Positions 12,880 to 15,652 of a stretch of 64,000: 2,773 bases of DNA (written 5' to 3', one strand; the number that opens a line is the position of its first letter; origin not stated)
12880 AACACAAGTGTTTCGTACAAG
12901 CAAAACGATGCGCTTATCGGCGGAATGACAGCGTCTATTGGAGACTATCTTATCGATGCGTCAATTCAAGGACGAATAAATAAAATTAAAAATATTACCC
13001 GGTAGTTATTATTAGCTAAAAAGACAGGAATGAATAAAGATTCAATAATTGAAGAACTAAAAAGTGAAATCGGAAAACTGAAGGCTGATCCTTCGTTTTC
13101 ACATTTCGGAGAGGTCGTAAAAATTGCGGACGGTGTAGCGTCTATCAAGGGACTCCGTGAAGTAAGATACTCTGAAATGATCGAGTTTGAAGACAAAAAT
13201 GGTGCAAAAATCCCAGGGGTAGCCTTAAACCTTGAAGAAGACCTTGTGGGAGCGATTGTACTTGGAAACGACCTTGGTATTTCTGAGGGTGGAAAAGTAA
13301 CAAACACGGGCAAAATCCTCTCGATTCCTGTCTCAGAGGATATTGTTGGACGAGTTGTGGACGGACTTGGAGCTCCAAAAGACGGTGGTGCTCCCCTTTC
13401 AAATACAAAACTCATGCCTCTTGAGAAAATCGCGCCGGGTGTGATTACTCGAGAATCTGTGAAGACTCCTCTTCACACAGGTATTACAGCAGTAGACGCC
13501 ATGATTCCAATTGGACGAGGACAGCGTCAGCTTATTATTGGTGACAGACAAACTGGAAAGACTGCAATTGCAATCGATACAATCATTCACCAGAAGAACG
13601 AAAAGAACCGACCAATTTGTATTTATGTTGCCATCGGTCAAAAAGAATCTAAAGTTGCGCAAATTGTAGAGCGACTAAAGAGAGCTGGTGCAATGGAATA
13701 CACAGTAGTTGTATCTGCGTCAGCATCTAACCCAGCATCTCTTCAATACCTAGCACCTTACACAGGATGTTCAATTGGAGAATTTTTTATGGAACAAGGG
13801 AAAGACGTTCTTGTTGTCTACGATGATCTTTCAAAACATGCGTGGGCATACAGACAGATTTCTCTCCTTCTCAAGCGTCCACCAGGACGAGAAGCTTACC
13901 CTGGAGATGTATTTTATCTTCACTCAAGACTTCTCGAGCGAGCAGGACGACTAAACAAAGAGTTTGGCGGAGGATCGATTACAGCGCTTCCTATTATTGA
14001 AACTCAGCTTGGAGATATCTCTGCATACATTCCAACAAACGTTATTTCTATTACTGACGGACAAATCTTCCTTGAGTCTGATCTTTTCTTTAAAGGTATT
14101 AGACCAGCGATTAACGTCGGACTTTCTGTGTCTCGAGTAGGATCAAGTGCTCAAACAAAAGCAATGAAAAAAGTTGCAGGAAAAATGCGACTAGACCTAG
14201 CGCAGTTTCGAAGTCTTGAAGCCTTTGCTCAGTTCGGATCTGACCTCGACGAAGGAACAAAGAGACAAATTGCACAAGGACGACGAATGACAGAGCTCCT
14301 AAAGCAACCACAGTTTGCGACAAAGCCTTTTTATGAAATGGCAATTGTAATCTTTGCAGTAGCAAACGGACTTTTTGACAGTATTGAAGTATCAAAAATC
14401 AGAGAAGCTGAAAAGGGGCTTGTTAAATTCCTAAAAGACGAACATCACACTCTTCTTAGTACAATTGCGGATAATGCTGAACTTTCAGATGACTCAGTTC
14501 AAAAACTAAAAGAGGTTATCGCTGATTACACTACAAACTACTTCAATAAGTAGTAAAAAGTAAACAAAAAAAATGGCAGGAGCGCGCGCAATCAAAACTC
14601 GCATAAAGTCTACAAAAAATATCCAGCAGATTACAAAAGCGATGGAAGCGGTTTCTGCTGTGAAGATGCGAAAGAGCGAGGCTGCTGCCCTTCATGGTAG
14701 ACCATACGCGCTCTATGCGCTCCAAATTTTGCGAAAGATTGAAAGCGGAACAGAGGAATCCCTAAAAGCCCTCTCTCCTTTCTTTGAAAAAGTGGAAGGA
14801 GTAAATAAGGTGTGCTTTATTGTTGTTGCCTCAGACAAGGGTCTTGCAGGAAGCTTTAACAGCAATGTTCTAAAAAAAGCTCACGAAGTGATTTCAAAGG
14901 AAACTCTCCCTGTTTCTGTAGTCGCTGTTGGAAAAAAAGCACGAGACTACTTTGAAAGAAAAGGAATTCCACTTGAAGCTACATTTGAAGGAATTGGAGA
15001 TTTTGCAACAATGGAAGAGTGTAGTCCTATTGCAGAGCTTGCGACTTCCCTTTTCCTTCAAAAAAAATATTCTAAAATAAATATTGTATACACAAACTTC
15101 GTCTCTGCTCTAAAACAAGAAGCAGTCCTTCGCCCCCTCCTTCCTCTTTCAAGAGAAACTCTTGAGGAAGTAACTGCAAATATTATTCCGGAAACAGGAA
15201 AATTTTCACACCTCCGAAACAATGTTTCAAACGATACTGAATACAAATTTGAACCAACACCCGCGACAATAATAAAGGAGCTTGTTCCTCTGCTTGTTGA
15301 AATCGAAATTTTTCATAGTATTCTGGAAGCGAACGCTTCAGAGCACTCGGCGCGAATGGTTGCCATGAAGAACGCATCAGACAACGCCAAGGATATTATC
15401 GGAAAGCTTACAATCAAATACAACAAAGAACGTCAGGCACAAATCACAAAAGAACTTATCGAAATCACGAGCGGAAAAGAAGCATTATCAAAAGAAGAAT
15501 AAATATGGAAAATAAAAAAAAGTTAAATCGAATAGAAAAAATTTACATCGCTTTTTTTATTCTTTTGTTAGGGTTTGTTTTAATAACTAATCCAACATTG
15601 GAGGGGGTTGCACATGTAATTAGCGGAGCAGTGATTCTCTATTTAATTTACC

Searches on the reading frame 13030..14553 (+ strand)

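Call 43: search_protein_families(library=pfam, proteins=[window:13030-14553:+], max_evalue=0.0001)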
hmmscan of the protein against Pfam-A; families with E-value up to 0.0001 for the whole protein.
window:13030-14553:+ (507 aa): 3 families
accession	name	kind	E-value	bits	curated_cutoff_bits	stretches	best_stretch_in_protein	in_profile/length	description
PF00006.31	ATP-synt_ab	-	2.3e-84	282.8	29.5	1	151-368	1-213/213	ATP synthase alpha/beta family, nucleotide-binding domain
PF00306.32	ATP-synt_ab_C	-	3.9e-44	150.5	27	1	375-499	1-125/126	ATP synthase alpha/beta chain, C terminal domain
PF02874.29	ATP-synt_ab_N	-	2.2e-09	38.1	20.9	1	26-94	5-69/69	ATP synthase alpha/beta family, beta-barrel domain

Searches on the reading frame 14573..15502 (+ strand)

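Call 43: search_protein_families(library=pfam, proteins=[window:14573-15502:+], max_evalue=0.0001)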
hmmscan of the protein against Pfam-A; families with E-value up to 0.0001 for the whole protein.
window:14573-15502:+ (309 aa): 1 family
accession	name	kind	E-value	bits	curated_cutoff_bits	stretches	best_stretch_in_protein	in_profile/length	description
PF00231.24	ATP-synt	-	7.6e-91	305.2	39.9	1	5-305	3-285/285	ATP synthase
